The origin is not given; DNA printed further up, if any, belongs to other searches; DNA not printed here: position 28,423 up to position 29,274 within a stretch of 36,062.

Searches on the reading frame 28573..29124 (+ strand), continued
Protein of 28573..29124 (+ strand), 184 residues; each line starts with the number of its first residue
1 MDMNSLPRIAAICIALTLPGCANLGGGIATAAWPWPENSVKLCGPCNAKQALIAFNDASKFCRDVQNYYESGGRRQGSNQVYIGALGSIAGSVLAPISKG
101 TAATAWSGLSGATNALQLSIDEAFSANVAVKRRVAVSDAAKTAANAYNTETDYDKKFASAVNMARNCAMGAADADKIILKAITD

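Call 59: search_protein_families(library=phrogs, proteins=[L031:2173-2619:+, L031:2739-3311:+, L031:3317-4093:+, L031:4183-4746:+, L031:929-1339:+, L027:2876-3232:-, L027:3232-3831:-, L027:3582-4163:-, L027:4163-4552:-, L005:7523-7885:+], max_evalue=0.001)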
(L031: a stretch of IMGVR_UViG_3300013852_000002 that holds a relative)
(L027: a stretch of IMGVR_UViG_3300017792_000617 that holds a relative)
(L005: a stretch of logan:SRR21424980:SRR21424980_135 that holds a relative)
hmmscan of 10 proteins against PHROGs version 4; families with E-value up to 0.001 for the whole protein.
L031:2173-2619:+ (149 aa): 1 family
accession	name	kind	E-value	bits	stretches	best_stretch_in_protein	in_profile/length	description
phrog_1024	-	unknown function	1.3e-42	145.8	1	27-146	1-124/130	-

L031:2739-3311:+ (191 aa): 0 families

L031:3317-4093:+ (259 aa): 2 families
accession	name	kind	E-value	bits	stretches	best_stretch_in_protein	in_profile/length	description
phrog_1924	-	tail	6.3e-79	266.2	1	23-258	10-237/237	minor tail protein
phrog_29138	-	unknown function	3.5e-14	53.8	1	97-258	8-170/170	-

L031:4183-4746:+ (188 aa): 4 families
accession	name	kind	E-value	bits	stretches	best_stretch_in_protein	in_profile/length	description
phrog_57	-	head and packaging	1.2e-41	143.8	1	13-188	5-189/199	terminase small subunit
phrog_1790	-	head and packaging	7.4e-29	101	1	84-185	10-111/114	terminase small subunit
phrog_10446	-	unknown function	1.2e-05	26.1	1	147-184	2-39/42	-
phrog_141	-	head and packaging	0.00013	22.4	1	21-170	16-159/183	terminase small subunit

L031:929-1339:+ (137 aa): 4 families
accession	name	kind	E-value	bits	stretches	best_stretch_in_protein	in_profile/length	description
phrog_824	-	unknown function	1.2e-45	157.5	1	7-132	59-181/265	-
phrog_2363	-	unknown function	1.2e-22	81.5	1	12-128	59-173/192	-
phrog_5702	-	DNA, RNA and nucleotide metabolism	9.4e-15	55.4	1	57-126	2-67/70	Holliday junction resolvase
phrog_93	-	DNA, RNA and nucleotide metabolism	2.2e-05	24.3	1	34-129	372-445/613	endonuclease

L027:2876-3232:- (119 aa): 1 family
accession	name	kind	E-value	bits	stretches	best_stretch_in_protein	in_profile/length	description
phrog_3580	-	unknown function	1.2e-11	45.7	1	5-85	4-85/87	-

L027:3232-3831:- (200 aa): 0 families

L027:3582-4163:- (194 aa): 7 families
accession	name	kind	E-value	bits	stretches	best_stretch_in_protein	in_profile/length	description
phrog_181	-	lysis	3.5e-45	156.2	1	1-193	331-531/769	endolysin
phrog_26317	-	unknown function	1.7e-20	74.1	1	102-193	29-118/119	-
phrog_9506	-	lysis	3.4e-11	44.4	1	11-185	13-186/330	endolysin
phrog_317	-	lysis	4.2e-07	30.5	1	7-188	198-355/492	endolysin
phrog_12261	-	unknown function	2.1e-06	28.8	1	108-172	14-75/76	-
phrog_3201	-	tail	1.5e-05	23.8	1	104-186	2116-2199/2408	tail fiber protein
phrog_1519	-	lysis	0.00055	20.1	1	9-186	205-374/502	endolysin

L027:4163-4552:- (130 aa): 2 families
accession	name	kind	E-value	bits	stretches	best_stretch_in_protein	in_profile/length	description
phrog_6065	-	unknown function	2.7e-07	31.9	1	24-124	11-104/112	-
phrog_32072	-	tail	0.00015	21.3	1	54-126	78-150/894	tail protein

L005:7523-7885:+ (121 aa): 1 family
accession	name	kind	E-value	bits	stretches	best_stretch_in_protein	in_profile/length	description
phrog_384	-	head and packaging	2.1e-14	54.7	1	1-116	127-247/393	virion structural protein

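Call 62: find_related_loci(query=A3, collection=metagenome_contigs, flank=6000)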
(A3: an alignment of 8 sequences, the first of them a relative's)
Query A3 (157 aa) in metagenome_contigs; peptide patterns used: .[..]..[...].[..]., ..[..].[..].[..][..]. (x = any residue, [..] = any of these).
599 stretches matched a pattern (row limit reached: there are more); 466 encode a relative of the query (tblastn E <= 1e-3); the best 80 are kept; 80 distinct loci.
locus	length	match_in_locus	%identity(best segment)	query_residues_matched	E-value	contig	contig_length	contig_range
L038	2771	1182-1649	57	2-157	9e-64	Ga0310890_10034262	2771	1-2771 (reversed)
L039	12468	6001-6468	56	2-157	3e-62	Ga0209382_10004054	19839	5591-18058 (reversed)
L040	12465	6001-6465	57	3-157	9e-62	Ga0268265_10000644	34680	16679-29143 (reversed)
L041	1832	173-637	57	3-157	2e-63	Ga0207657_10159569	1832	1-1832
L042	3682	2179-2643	57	3-157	9e-62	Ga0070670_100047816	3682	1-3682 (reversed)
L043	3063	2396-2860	57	3-157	7e-62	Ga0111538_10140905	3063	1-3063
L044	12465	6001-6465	55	3-157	1e-61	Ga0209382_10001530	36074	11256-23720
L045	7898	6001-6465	57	3-157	9e-62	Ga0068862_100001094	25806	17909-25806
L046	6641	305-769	56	3-157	1e-61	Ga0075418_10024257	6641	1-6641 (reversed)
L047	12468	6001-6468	59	3-157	2e-59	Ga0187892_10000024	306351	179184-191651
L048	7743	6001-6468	56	2-157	7e-62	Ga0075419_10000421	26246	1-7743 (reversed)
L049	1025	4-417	54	20-157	7e-55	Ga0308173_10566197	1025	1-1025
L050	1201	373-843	45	1-157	1e-47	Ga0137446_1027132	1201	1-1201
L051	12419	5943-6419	47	1-157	9e-45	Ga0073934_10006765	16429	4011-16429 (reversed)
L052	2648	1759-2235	45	1-157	4e-44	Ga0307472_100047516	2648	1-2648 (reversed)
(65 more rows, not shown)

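Call 63: find_related_loci(query=A3, collection=viral_contigs, flank=6000)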
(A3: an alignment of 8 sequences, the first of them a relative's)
Query A3 (157 aa) in viral_contigs; peptide patterns used: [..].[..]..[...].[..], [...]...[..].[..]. (x = any residue, [..] = any of these).
600 stretches matched a pattern (row limit reached: there are more); 561 encode a relative of the query (tblastn E <= 1e-3); the best 80 are kept; 80 distinct loci.
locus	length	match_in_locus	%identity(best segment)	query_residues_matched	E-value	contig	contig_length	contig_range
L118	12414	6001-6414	51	1-137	2e-40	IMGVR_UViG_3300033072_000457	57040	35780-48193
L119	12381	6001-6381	47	6-136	1e-37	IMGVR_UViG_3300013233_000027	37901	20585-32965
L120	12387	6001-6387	50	6-134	2e-34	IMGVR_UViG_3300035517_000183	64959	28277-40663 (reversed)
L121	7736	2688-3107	48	1-137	2e-35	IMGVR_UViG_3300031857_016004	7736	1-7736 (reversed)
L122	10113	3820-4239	48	1-137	2e-35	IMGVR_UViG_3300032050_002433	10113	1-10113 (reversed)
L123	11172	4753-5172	47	1-137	4e-34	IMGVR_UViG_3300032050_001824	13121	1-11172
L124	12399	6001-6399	47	1-138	1e-33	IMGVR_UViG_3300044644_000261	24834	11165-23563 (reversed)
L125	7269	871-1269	47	1-138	1e-33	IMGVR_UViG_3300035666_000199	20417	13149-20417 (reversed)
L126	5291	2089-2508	47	1-137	7e-34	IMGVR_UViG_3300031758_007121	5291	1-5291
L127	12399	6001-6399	48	1-138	2e-33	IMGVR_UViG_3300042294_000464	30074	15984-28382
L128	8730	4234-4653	46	1-137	4e-33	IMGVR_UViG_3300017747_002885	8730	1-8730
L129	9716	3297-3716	46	1-137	4e-33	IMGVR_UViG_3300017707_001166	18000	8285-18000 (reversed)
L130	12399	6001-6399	45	1-138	5e-33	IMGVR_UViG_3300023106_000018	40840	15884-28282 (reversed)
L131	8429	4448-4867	45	1-137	4e-33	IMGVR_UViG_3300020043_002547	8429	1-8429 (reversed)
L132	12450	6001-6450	40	1-150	1e-32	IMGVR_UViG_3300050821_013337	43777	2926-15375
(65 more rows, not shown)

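Call 70: search_protein_families(library=pfam, proteins=[L007:4731-5660:+, L001:7193-7972:+, L003:5101-5637:+, L039:6473-7882:+, L039:4816-5964:+], max_evalue=0.01)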
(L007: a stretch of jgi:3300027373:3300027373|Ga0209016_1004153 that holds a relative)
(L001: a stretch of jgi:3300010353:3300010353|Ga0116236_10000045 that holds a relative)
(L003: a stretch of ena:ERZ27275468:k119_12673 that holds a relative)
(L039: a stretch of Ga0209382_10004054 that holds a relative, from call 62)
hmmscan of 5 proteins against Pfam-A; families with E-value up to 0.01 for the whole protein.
L007:4731-5660:+ (310 aa): 1 family
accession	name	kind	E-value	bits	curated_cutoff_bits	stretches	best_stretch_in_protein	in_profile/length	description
PF08592.16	Anthrone_oxy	-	0.0024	18.5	27.3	1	36-108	17-95/106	Anthrone oxygenase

L001:7193-7972:+ (260 aa): 1 family
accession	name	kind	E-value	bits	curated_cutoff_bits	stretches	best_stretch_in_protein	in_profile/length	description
PF07589.16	PEP-CTERM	-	3.4e-05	24.2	20.7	1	232-257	1-24/24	PEP-CTERM motif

L003:5101-5637:+ (179 aa): 0 families

L039:6473-7882:+ (470 aa): 2 families
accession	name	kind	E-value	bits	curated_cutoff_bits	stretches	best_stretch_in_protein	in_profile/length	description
PF00144.29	Beta-lactamase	-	4.9e-56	190.7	27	1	57-353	14-314/329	Beta-lactamase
PF11954.13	DUF3471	-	3.5e-07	31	29.3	1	376-457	3-89/103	Domain of unknown function (DUF3471)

L039:4816-5964:+ (383 aa): 2 families
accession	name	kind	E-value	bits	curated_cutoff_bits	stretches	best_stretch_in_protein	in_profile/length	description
PF00155.27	Aminotran_1_2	-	1.4e-50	173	19.7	1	40-377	7-361/361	Aminotransferase class I and II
PF01041.23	DegT_DnrJ_EryC1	-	0.0053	16.5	19.8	1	94-219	43-163/360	DegT/DnrJ/EryC1/StrS aminotransferase family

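Call 75: search_dna_similar(query=window:28579-29124:+, collection=plasmids, mode=protein, max_evalue=0.001, max_rows=10)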
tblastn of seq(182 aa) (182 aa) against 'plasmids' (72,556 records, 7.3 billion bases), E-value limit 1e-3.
No match.

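Call 80: fold_search(model_id=the predicted structure, library=viral)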
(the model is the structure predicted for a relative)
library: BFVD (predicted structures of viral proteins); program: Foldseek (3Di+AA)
matches with E <= 10: 181; with E <= 0.001: 0
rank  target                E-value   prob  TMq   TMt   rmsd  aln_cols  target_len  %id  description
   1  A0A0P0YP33            8.7e-02  0.96  0.31  0.12   6.4       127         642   19  (no name in the UniProt tables at hand)
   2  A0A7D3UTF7            2.7e-01  0.41  0.27  0.20  21.0       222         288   11  SMODS and SLOG-associating 2TM effector domain-containing protein [Fadolivirus FV1/VV64]
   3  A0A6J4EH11            6.2e-01  0.57  0.37  0.32  20.9       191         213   16  (no name in the UniProt tables at hand)
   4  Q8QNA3                7.7e-01  0.51  0.39  0.31  25.1       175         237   16  EsV-1-184 [Ectocarpus siliculosus virus 1 (isolate New Zealand/Kaikoura/1988)]
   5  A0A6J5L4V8            8.1e-01  0.41  0.37  0.29  23.4       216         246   13  Uncharacterized protein [uncultured Caudovirales phage]
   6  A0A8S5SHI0            8.1e-01  0.20  0.28  0.09  30.1       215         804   13  Uncharacterized protein (Fragment) [Siphoviridae sp. ctzyE57]
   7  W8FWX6                8.5e-01  0.09  0.18  0.14  24.1       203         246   12  (no name in the UniProt tables at hand)
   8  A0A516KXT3            9.4e-01  0.60  0.31  0.38  15.9       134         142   14  (no name in the UniProt tables at hand)
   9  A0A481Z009            9.4e-01  0.20  0.29  0.23  20.4       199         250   12  Uncharacterized protein [Mimivirus LCMiAC01]
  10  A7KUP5                1.0e+00  0.11  0.24  0.08  25.4       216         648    9  (no name in the UniProt tables at hand)
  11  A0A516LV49            1.2e+00  0.08  0.20  0.17  22.7       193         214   14  (no name in the UniProt tables at hand)
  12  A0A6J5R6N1            1.3e+00  0.51  0.37  0.34   6.7       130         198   19  Uncharacterized protein [uncultured Caudovirales phage]
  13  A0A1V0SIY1            1.4e+00  0.16  0.28  0.22  21.9       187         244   17  Uncharacterized protein [Klosneuvirus KNV1]
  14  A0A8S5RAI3            1.6e+00  0.54  0.41  0.14  16.9       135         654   24  GDSL like Lipase Acylhydrolase (Fragment) [Siphoviridae sp. ctkfT29]
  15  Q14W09                1.6e+00  0.28  0.36  0.16  18.1       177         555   11  ORF97 [Ranid herpesvirus 2]
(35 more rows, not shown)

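Call 83: search_protein_families(library=padloc, proteins=[window:28579-29124:+], max_evalue=0.01)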
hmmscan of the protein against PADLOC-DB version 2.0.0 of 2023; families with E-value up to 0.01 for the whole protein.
window:28579-29124:+ (182 aa): 0 families

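Call 84: search_protein_families(library=pfam, alignment_id=A2, max_evalue=1)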
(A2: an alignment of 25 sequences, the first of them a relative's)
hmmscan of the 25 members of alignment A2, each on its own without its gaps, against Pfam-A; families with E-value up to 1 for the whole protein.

A. member 1, P0066 (182 aa): 0 families

B. families by the number of members that match (of 25 scanned): 16 families
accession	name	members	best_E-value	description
PF13723.12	Ketoacyl-synt_2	2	0.0049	Beta-ketoacyl synthase, N-terminal domain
PF15033.11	Kinocilin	2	0.0082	Kinocilin protein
PF11022.13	ATP19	2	0.027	ATP synthase subunit K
PF25256.1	DUF7857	2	0.059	Family of unknown function (DUF7857)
PF08139.17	LPAM_1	2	0.077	Prokaryotic membrane lipoprotein lipid attachment site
PF04829.18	PT-VENN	1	0.0062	Pre-toxin domain with VENN motif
PF02402.22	Lysis_col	1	0.0069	Lysis protein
PF00227.31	Proteasome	1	0.023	Proteasome subunit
PF06911.18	Senescence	1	0.028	Senescence domain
PF02734.22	Dak2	1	0.037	DAK2 domain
PF00455.28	DeoRC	1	0.07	DeoR C terminal sensor domain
PF19180.5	DUF5862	1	0.076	Family of unknown function (DUF5862)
PF12903.12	DUF3830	1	0.092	Protein of unknown function (DUF3830)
PF17863.7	AAA_lid_2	1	0.13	AAA lid domain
PF22859.1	IBIN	1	0.2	Induced by infection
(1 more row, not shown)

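Call 85: search_protein_representatives(alignment_id=A2)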
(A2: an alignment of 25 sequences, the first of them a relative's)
Query: 25 sequences, 187 profile positions. Proteins with E-value up to 0.001 (for the whole library): 290; up to 1e-10: 149; up to 1e-30: 87. The best 150 are listed.
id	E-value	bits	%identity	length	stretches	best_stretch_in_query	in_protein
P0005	3.8e-74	264.8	-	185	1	5-182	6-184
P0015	1.5e-73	262.9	-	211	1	1-183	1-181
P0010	2.0e-71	256.0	-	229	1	5-183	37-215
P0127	1.2e-63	230.6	-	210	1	6-183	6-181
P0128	1.2e-61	224.0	-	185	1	8-183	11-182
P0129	1.9e-61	223.5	-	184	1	6-182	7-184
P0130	2.0e-61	223.3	-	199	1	3-183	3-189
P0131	3.1e-61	222.7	-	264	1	5-181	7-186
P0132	4.3e-58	212.5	-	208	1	28-184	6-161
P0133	2.6e-57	209.9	-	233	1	5-179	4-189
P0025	2.8e-57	209.9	-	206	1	3-185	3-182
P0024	2.8e-57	209.8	-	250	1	6-183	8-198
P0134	3.2e-57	209.6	-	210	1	4-183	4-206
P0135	2.8e-56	206.6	-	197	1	6-182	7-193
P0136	4.8e-56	205.8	-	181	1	2-182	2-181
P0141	4.7e-54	199.3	-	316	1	3-184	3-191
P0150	1.8e-49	184.4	-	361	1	5-182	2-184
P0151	4.6e-49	183.0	-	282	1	4-183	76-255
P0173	8.4e-43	162.6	-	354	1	6-182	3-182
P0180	3.7e-41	157.3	-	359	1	7-183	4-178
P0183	6.0e-40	153.3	-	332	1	41-183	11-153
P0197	5.1e-34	134.0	-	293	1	5-182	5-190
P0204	3.4e-32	128.1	-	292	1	8-185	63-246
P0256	7.4e-13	65.0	-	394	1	51-169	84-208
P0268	4.2e-11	59.3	-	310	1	6-121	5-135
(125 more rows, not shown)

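Call 86: search_protein_families(library=pfam, proteins=[P0141, P0150, P0173, P0180, P0256, P0183, P0268, P0197, P0204, P0151], max_evalue=0.01)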
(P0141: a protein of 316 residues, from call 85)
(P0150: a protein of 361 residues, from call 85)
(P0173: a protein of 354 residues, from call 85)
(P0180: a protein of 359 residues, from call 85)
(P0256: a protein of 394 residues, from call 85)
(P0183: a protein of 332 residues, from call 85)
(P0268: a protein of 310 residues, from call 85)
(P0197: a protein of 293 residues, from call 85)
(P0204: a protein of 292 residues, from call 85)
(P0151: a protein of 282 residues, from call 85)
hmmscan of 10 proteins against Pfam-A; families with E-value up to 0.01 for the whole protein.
P0141 (316 aa): 1 family
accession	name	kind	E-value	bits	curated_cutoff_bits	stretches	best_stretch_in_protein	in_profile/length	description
PF24514.1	SpaA_4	-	8.9e-14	52.6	27.3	1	214-315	5-107/107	Prealbumin-like fold domain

P0150 (361 aa): 0 families

P0173 (354 aa): 0 families

P0180 (359 aa): 0 families

P0256 (394 aa): 1 family
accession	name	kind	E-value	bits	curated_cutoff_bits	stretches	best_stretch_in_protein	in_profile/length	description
PF21037.2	CCDC138_cc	-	0.0037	17.7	27.1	0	312-353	9-48/59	Coiled-coil-domain-containing protein 138, coiled-coil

P0183 (332 aa): 0 families

P0268 (310 aa): 1 family
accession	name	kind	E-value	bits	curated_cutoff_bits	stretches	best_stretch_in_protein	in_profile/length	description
PF07610.17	DUF1573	-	0.00089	19.7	26.1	0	262-307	53-97/98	Protein of unknown function (DUF1573)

P0197 (293 aa): 0 families

P0204 (292 aa): 1 family
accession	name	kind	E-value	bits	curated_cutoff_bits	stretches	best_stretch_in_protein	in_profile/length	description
PF15134.11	CEP15-like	-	0.0045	17.4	27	1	232-275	37-80/110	Centrosomal protein 15-like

P0151 (282 aa): 0 families
